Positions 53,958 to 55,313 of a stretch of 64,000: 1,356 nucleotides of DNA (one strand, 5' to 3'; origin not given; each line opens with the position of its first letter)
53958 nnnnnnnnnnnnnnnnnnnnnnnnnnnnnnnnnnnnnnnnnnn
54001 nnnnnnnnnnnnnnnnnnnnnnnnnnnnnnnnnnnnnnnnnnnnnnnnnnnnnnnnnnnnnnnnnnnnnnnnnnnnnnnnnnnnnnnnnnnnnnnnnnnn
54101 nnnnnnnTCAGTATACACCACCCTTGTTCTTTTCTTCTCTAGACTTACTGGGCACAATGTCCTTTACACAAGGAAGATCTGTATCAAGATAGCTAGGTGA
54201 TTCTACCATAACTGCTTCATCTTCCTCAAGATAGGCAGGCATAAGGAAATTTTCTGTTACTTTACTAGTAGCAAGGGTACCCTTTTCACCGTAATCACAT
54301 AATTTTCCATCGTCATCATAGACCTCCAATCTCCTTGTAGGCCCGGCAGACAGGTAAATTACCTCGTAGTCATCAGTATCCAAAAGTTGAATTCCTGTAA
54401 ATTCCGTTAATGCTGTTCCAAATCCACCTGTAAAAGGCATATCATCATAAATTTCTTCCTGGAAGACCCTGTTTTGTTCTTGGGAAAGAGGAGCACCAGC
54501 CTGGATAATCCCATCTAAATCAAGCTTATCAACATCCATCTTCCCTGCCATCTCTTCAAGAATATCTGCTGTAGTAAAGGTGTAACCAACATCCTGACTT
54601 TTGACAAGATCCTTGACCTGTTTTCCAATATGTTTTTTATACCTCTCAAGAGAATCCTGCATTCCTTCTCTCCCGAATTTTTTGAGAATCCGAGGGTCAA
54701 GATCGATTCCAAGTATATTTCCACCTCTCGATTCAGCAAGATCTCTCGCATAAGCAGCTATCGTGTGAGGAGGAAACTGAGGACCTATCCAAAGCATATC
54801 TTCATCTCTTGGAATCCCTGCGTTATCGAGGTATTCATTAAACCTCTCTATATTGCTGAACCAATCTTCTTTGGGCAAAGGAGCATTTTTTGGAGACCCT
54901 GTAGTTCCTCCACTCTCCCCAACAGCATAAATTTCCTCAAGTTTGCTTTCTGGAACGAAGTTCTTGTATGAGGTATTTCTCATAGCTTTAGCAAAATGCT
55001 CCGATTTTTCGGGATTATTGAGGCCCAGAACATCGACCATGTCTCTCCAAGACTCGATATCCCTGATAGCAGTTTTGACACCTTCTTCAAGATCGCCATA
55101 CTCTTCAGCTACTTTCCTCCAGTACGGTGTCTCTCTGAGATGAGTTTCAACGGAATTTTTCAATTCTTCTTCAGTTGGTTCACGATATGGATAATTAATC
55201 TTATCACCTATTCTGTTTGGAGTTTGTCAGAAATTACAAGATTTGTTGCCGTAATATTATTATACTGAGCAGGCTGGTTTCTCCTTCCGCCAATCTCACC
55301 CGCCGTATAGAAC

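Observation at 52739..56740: Low-GC island: wHTH-FIST regulator + PaaK/LuxE-like adenylating enzyme + ALDH/LuxC-like enzyme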

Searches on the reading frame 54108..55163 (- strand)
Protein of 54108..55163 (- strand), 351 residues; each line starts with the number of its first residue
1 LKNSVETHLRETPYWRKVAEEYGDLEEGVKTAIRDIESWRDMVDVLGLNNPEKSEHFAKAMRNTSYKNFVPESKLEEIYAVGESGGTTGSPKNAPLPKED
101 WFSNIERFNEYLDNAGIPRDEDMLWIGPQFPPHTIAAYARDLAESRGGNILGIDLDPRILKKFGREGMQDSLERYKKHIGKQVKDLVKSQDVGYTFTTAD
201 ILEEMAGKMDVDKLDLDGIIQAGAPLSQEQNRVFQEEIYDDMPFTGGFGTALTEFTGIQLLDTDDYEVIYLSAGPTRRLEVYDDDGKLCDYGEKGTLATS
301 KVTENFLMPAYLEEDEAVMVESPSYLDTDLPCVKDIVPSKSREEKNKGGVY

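Call 3: search_protein_families(library=pfam, proteins=[window:54108-55163:-], max_evalue=0.1)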
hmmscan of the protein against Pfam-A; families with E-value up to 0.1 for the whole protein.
window:54108-55163:- (351 aa): 1 family
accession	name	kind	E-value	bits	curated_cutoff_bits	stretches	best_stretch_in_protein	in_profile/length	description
PF00501.34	AMP-binding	-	2.4e-05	23.8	29.9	0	52-129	137-214/384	AMP-binding enzyme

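Call 4: search_protein_families(library=ncbifam, proteins=[window:54108-55163:-], max_evalue=0.1)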
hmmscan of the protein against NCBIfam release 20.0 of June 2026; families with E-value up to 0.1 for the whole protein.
window:54108-55163:- (351 aa): 8 families
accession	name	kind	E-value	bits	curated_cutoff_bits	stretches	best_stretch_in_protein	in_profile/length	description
NF004837.0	PRK06187.1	subfamily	0.0015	16.9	476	1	51-136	145-229/531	long-chain-fatty-acid--CoA ligase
NF005863.0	PRK07798.1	subfamily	0.0017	17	543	0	29-103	118-191/540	acyl-CoA synthetase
TIGR03335.1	F390_ftsA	equivalog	0.022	13.5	458.7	1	72-120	82-130/445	coenzyme F390 synthetase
TIGR02275.1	DHB_AMP_lig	equivalog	0.022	13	723.55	0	46-107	152-213/526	(2,3-dihydroxybenzoyl)adenylate synthase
NF035926.1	scyF_NHL_VPEP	equivalog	0.025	13.7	350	1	246-301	237-293/376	scytonemin biosynthesis PEP-CTERM protein ScyF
NF008192.1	PRK10946.1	equivalog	0.03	12.6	783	1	42-110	147-215/534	(2,3-dihydroxybenzoyl)adenylate synthase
NF005463.0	PRK07059.1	subfamily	0.033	12.6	869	0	18-118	147-246/557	long-chain-fatty-acid--CoA ligase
NF005307.0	PRK06839.1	equivalog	0.064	11.9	748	0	59-104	133-177/496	o-succinylbenzoate--CoA ligase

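Call 6: find_homologous_proteins(query=window:54108-55163:-)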
Query window:54108-55163:- (351 aa): 6 proteins with E <= 0.001 among 1503 candidates.
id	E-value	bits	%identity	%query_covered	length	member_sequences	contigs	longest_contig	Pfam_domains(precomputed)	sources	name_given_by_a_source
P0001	4.5e-116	407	52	100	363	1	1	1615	-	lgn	-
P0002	2.2e-115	404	53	100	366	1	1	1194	-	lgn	-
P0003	7.7e-104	366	50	99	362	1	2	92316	PF00501.35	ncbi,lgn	ncbi:MAG: hypothetical protein ACLFQ8_02390 [Candidatus Aenigmatarchaeota archaeon]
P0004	9.4e-93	330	46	100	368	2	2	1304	-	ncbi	-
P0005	1.4e-75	273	42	96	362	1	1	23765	PF00501.35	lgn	-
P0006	1.7e-62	230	39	97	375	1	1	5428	PF00501.35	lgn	-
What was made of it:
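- Tried and rejected: I raised it because call 6 found no identical database protein.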

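Call 7: find_encoding_contigs(protein=P0003, flank=8000, max_places=3)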
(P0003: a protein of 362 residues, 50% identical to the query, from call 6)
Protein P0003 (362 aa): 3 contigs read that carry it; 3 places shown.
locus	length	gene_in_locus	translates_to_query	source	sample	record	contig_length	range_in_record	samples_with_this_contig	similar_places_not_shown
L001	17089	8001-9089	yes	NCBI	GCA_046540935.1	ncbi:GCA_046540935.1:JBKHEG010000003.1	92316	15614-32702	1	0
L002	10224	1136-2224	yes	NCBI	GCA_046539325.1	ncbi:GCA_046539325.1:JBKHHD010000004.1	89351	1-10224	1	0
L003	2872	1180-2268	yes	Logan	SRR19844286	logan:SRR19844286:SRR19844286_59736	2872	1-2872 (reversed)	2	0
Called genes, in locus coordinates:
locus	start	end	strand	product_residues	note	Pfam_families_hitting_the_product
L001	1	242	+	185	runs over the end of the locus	PF10502:Peptidase_S26 (weak), PF00717:Peptidase_S24 (weak)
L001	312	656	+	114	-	PF01096:Zn_ribbon_TFIIS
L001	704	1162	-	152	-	-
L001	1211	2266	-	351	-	PF01478:Peptidase_A24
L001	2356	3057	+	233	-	PF01255:Prenyltransf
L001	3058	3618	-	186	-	PF04919:DUF655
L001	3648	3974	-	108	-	PF03874:RNA_pol_Rpb4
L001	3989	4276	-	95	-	PF01157:Ribosomal_L21e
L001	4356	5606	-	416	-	PF22023:Pus10_THUMP_arc, PF21238:Pus10_C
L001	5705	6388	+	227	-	PF06745:ATPase, PF23442:DUF7125 (weak)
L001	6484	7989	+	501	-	PF08495:FIST, PF10442:FIST_C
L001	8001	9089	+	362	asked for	PF00501:AMP-binding (weak)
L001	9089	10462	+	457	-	PF00171:Aldedh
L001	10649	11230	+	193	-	-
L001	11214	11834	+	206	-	-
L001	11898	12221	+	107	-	PF01909:NTP_transf_2, PF18765:Polbeta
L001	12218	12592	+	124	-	PF05168:HEPN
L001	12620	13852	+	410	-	PF01676:Metalloenzyme, PF10143:PhosphMutase, PF01663:Phosphodiest (weak)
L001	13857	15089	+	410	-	PF03952:Enolase_N, PF00113:Enolase_C, PF13378:MR_MLE_C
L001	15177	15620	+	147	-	PF06271:RDD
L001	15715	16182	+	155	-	PF01994:Trm56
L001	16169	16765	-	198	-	-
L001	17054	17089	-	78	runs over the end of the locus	-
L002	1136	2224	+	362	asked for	PF00501:AMP-binding (weak)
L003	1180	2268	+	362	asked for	PF00501:AMP-binding (weak)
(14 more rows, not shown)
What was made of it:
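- On Horizontally acquired genomic island: Syntenic in L001 (call 7).
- There is full synteny with a related MAG (call 7).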

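Call 8: find_encoding_contigs(protein=P0005, flank=8000, max_places=3)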
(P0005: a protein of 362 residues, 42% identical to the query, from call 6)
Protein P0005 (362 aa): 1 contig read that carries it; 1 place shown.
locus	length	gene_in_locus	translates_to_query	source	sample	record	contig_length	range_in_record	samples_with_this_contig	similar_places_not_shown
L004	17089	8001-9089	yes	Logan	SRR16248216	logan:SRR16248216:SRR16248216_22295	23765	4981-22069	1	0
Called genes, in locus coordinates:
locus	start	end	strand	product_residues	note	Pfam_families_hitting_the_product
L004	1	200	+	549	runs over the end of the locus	PF00999:Na_H_Exchanger, PF02254:TrkA_N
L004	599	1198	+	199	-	PF04893:Yip1 (weak)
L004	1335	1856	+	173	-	PF00827:Ribosomal_L15e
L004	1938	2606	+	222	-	PF01876:RNase_P_p30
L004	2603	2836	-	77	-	-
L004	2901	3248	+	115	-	PF01900:RNase_P_Rpp14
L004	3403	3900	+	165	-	PF03266:NTPase_1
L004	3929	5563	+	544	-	PF00293:NUDIX, PF00348:polyprenyl_synt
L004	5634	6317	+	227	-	PF06745:ATPase, PF13481:AAA_25 (weak)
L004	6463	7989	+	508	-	PF08279:HTH_11 (weak), PF09339:HTH_IclR (weak), PF13412:HTH_24 (faint), PF08495:FIST, PF10442:FIST_C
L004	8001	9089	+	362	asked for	PF00501:AMP-binding (weak)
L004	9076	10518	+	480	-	PF00171:Aldedh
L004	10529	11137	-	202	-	PF05891:Methyltransf_PK, PF13489:Methyltransf_23, PF01209:Ubie_methyltran (faint), PF02353:CMAS, PF13847:Methyltransf_31, PF08241:Methyltransf_11, PF08242:Methyltransf_12, PF13649:Methyltransf_25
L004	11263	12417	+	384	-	PF00579:tRNA-synt_1b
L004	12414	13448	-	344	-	PF00579:tRNA-synt_1b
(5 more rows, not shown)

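Call 9: find_encoding_contigs(protein=P0006, flank=8000, max_places=3)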
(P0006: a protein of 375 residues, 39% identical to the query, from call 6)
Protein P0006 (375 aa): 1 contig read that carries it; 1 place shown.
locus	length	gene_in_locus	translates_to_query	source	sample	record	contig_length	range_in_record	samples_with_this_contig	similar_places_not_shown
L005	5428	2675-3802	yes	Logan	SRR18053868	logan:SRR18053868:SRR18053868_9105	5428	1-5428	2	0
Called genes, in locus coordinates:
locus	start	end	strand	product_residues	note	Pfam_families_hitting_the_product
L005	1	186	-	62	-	?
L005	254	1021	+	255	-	PF13481:AAA_25 (weak), PF03796:DnaB_C (faint), PF06745:ATPase, PF23442:DUF7125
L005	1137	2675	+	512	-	PF08279:HTH_11 (faint), PF09339:HTH_IclR (weak), PF12802:MarR_2 (weak), PF13412:HTH_24 (weak), PF08495:FIST, PF10442:FIST_C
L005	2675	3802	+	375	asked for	PF00501:AMP-binding (faint)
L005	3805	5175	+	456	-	PF00171:Aldedh, PF05893:LuxC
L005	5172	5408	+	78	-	-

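Call 11: search_solved_structures(query=window:54108-55163:-, max_evalue=10, show_alignments=2)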
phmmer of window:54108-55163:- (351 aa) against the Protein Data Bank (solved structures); distinct sequences matched with E-value up to 10: 3.
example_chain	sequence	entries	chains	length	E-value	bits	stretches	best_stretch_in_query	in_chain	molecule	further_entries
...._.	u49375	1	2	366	5.5e-23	85.5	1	40-342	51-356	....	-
3hgu_A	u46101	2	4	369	5.6e-23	85.5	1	40-342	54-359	EhpF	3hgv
9bhy_A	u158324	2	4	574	0.96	12.4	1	69-128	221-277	2,3-dihydroxybenzoate-AMP ligase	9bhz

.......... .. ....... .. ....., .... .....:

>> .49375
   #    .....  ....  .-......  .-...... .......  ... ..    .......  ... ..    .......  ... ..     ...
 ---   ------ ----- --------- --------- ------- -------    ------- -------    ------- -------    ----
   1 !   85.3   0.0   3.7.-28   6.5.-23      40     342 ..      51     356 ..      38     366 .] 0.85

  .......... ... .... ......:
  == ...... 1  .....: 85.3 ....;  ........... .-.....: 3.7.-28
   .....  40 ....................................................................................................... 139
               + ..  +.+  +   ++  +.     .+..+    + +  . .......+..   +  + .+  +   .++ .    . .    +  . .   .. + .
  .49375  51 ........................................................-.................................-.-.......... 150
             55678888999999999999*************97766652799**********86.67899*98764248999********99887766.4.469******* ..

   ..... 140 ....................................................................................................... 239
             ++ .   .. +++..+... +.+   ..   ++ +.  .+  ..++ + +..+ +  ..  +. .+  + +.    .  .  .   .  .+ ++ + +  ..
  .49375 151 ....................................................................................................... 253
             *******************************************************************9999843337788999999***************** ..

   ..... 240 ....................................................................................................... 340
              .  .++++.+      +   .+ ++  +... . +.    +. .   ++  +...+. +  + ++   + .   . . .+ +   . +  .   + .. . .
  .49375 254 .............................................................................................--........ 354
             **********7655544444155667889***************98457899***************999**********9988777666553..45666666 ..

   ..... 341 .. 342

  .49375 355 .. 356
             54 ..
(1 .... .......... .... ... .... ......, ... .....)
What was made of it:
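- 54108..55199 (-): EhpF-type ANL adenylating enzyme without the C-terminal domain. It is annotated from TTG 55163 (351 aa). It probably starts at ATT 55199 (363 aa), 4 nt after an AGGTGA Shine-Dalgarno-like motif. phmmer to EhpF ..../3hgu gives E 5.5e-23 over residues 40-342 against 51-356 (call 11).
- On EhpF-type ANL adenylating enzymes (no C-terminal domain): phmmer E 5.5e-23, query 40-342 against EhpF 51-356 (call 11).
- Sequence: E 5.5e-23 over the full length (call 11).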

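Call 18: search_dna_similar(query=window:54108-55163:-, collection=plasmids, mode=protein, max_evalue=0.001, max_rows=30)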
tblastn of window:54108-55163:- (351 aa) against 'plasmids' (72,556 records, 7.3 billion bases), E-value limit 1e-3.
Records with a match: 30; places in all: 30; records where one place covers at least 80% of the query: 26.
Best place of each record, by identity: <60% 30.
By first word of the organism name: Streptomyces 19; Pantoea 4; Streptantibioticus 2; Halalkalicoccus 1; Halomarina 1; Burkholderia 1; Escherichia 1; Pseudoalteromonas 1.
By predicted mobility (MOB-suite, as given by PLSDB): non-mobilizable 25; mobilizable 3; conjugative 2.
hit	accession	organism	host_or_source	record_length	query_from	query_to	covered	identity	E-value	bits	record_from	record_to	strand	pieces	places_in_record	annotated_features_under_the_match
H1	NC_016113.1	Streptantibioticus cattleyicolor NRRL 8057 = DSM 46488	-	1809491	1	321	91%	33.1%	4e-49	184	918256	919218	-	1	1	none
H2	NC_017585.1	Streptantibioticus cattleyicolor NRRL 8057 = DSM 46488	-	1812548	1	321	91%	33.1%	4e-49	184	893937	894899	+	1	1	none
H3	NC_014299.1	Halalkalicoccus jeotgali B3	-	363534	2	351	100%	27.0%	1e-26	118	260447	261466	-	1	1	hypothetical protein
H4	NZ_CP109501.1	Streptomyces sp. NBC_01426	-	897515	12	324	89%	29.4%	1e-23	109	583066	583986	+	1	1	phenazine biosynthesis protein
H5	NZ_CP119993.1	Halomarina sp. PSR21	cell culture,saline soil from Tarim ...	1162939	61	351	83%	29.8%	3e-25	114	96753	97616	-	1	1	record has no annotation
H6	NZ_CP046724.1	Pantoea agglomerans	pure culture,cherry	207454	44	351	88%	27.3%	2e-20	100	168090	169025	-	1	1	AMP-binding protein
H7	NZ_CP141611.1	Pantoea agglomerans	cell culture,hydroalcoholic extract of ...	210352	44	351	88%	27.3%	2e-20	100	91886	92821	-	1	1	AMP-binding protein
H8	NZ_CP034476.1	Pantoea agglomerans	food,leaf from rome apple cultivar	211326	44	351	88%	27.3%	2e-20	100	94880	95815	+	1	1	AMP-binding protein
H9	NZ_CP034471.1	Pantoea agglomerans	food,leaf from rome apple cultivar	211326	44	351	88%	27.3%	2e-20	100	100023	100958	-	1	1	AMP-binding protein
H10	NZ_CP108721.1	Streptomyces sp. NBC_00998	-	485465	35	341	87%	27.3%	2e-22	105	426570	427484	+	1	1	phenazine biosynthesis protein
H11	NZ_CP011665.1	Streptomyces sp. Mg1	-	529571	3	320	91%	26.0%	2e-25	114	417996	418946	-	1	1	AMP-binding protein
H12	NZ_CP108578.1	Streptomyces goshikiensis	-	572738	3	320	91%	26.0%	2e-25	114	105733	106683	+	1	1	AMP-binding protein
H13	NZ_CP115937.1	Streptomyces goshikiensis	microorganism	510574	3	320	91%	26.0%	2e-25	114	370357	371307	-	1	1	AMP-binding protein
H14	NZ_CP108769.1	Streptomyces goshikiensis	-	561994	3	320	91%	26.0%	2e-25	114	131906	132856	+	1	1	AMP-binding protein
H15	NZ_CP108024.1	Streptomyces sp. NBC_00316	-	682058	16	348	95%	24.7%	6e-12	74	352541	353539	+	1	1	arylcarboxylate reductase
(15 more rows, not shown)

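Call 19: get_annotated_region(hit=H3, flank=6000)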
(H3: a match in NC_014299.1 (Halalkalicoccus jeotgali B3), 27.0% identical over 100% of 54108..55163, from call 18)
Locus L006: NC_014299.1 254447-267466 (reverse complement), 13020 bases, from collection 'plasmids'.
description: Halalkalicoccus jeotgali B3 plasmid 2, complete sequence
organism: Halalkalicoccus jeotgali B3 (NCBI taxid 795797)
taxonomy: Archaea; Euryarchaeota; Halobacteria; Halobacteriales; Halococcaceae; Halalkalicoccus; Halalkalicoccus jeotgali; Halalkalicoccus jeotgali B3
host: -; source: -; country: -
typing (MOB-suite, as given by PLSDB): conjugative; relaxase MOBP; mating-pair formation MPF_T
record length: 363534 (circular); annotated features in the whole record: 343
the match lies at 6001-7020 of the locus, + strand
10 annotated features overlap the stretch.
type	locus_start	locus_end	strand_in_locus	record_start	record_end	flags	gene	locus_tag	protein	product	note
CDS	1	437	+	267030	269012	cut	-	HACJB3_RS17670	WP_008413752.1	primary-amine oxidase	-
CDS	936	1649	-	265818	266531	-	-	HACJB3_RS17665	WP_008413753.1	haloacid dehalogenase type II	GO:0006805 - xenobiotic metabolic process [Evidence IEA]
CDS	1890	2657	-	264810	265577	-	-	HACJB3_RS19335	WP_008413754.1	IclR family transcriptional regulator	GO:0006355 - regulation of DNA-templated transcription [Evidence IEA]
CDS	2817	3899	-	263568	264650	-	-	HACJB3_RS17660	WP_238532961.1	transposase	-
CDS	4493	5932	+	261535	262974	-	-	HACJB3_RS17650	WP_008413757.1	sodium:solute symporter family protein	-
CDS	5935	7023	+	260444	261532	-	-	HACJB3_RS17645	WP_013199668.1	hypothetical protein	-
CDS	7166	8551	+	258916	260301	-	-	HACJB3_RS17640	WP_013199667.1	aldehyde dehydrogenase family protein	-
CDS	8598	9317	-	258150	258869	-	-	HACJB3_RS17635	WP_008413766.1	SDR family NAD(P)-dependent oxidoreductase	-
CDS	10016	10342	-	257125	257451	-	-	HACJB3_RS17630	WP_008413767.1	hypothetical protein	-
CDS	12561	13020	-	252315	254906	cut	-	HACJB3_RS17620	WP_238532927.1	penicillin acylase family protein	-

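Call 20: get_annotated_region(hit=H6, flank=6000)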
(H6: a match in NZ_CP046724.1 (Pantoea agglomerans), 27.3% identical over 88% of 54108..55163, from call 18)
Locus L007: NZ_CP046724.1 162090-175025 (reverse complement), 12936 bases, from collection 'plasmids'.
description: Pantoea agglomerans strain ASB05 plasmid pASB05p2, complete sequence
organism: Pantoea agglomerans (NCBI taxid 549)
taxonomy: Bacteria; Pseudomonadota; Gammaproteobacteria; Enterobacterales; Erwiniaceae; Pantoea; Pantoea agglomerans
host: -; source: pure culture,cherry; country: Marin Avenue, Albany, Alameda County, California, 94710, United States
typing (MOB-suite, as given by PLSDB): non-mobilizable; replicon rep_cluster_807
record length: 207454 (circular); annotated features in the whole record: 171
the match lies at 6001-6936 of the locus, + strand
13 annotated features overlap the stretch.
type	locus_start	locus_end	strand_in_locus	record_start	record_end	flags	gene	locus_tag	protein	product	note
CDS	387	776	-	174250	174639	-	-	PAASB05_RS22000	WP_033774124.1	VOC family protein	-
CDS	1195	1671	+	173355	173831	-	-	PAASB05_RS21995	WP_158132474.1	PhzA/PhzB family protein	GO:0017000 - antibiotic biosynthetic process [Evidence IEA]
CDS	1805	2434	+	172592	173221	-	-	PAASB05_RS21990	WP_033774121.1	isochorismatase family protein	-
CDS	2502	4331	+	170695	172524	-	-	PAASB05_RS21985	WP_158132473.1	anthranilate synthase family protein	-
CDS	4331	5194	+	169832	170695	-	-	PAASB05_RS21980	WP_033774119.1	PhzF family phenazine biosynthesis protein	GO:0009058 - biosynthetic process [Evidence IEA]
CDS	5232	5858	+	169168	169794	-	-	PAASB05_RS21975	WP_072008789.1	pyridoxine 5'-phosphate oxidase C-terminal domain-containing protein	-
CDS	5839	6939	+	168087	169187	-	-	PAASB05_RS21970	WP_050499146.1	AMP-binding protein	-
CDS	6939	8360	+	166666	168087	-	-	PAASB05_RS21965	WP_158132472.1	aldehyde dehydrogenase family protein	-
CDS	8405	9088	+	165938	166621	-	-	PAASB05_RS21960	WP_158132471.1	class I SAM-dependent methyltransferase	-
CDS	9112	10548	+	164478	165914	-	-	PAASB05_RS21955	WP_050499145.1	MFS transporter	-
CDS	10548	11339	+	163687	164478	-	-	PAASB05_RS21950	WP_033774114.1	SDR family oxidoreductase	-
CDS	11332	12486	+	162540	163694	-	-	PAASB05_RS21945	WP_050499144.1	hypothetical protein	-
CDS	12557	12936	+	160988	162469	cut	-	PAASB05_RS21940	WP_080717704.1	AMP-binding protein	-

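Call 21: get_annotated_region(hit=H1, flank=6000)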
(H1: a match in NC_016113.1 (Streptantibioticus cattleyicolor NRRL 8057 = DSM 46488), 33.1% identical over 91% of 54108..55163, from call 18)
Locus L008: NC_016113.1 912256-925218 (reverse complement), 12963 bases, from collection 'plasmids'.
description: Streptantibioticus cattleyicolor NRRL 8057 = DSM 46488 plasmid pSCAT, complete sequence
organism: Streptantibioticus cattleyicolor NRRL 8057 = DSM 46488 (NCBI taxid 1003195)
taxonomy: Bacteria; Actinomycetota; Actinomycetes; Kitasatosporales; Streptomycetaceae; Streptantibioticus; Streptantibioticus cattleyicolor; Streptantibioticus cattleyicolor NRRL 8057 = DSM 46488
host: -; source: -; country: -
typing (MOB-suite, as given by PLSDB): mobilizable; relaxase MOBP
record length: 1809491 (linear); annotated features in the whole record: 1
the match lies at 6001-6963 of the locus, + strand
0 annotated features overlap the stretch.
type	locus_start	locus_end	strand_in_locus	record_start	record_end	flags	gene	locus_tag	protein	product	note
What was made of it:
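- Closest known: EhpF/EhpG of the Pantoea agglomerans D-alanylgriseoluteic acid. Different: They are linked to FIST and KaiC genes, which the bacterial clusters lack (calls 19-21).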

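Call 29: find_related_loci(query=A1, collection=genome_contigs, flank=8000)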
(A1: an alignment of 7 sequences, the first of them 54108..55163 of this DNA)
Query A1 (351 aa) in genome_contigs; peptide patterns used: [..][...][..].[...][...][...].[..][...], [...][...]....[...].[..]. (x = any residue, [..] = any of these).
67 stretches matched a pattern; 3 encode a relative of the query (tblastn E <= 1e-3); 3 distinct loci.
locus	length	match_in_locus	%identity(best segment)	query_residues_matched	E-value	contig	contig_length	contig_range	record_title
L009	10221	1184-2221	50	5-351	4e-111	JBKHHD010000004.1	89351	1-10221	MAG: Candidatus Aenigmatarchaeota archaeon isolate D1M06_85 NODE_36_length_89351_cov_46.422662, whole genome shotgun seq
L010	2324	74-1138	46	1-351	2e-103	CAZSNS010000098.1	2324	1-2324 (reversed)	MAG TPA_asm: Candidatus Hadarchaeota archaeon isolate ERP127260_co1_20 genome assembly, contig: NODE_20669_length_2324_c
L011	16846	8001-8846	28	61-338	5e-31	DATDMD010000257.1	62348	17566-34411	MAG TPA_asm: Baekduia sp. isolate SMAG_U401 k141_839283, whole genome shotgun sequence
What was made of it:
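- Tried and rejected: It returned only 3 loci, because the back-translated patterns were narrow (call 29).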

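Call 45: search_protein_representatives(alignment_id=A1)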
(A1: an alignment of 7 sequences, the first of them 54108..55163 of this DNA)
Query: 7 sequences, 363 profile positions. Proteins with E-value up to 0.001 (for the whole library): 485; up to 1e-10: 269; up to 1e-30: 76. The best 150 are listed.
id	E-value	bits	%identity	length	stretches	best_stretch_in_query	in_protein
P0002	9.3e-189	643.8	-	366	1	1-363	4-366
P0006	2.1e-161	553.8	-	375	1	1-363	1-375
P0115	5.4e-97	341.9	-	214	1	149-363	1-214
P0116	6.9e-97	341.5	-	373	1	1-363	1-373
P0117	4.8e-87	309.1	-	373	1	5-363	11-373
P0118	1.7e-82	294.2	-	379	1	10-363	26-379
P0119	8.3e-74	265.6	-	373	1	6-362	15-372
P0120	3.0e-73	263.8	-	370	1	6-363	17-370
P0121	8.6e-71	255.7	-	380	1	8-363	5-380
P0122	3.6e-67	243.7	-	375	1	3-363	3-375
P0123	3.3e-62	227.4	-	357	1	10-363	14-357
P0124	7.1e-60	219.7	-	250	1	120-363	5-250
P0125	4.3e-56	207.3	-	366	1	4-339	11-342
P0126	1.2e-55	205.8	-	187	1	171-363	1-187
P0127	6.3e-54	200.2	-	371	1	9-345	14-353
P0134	4.5e-47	177.6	-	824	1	13-337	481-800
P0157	7.6e-38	147.3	-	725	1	11-332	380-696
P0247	1.8e-21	93.4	-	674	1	10-333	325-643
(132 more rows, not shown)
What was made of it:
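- The family is short as a rule, 340-390 aa: 485 clusters among 1.84 billion representatives (call 45).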
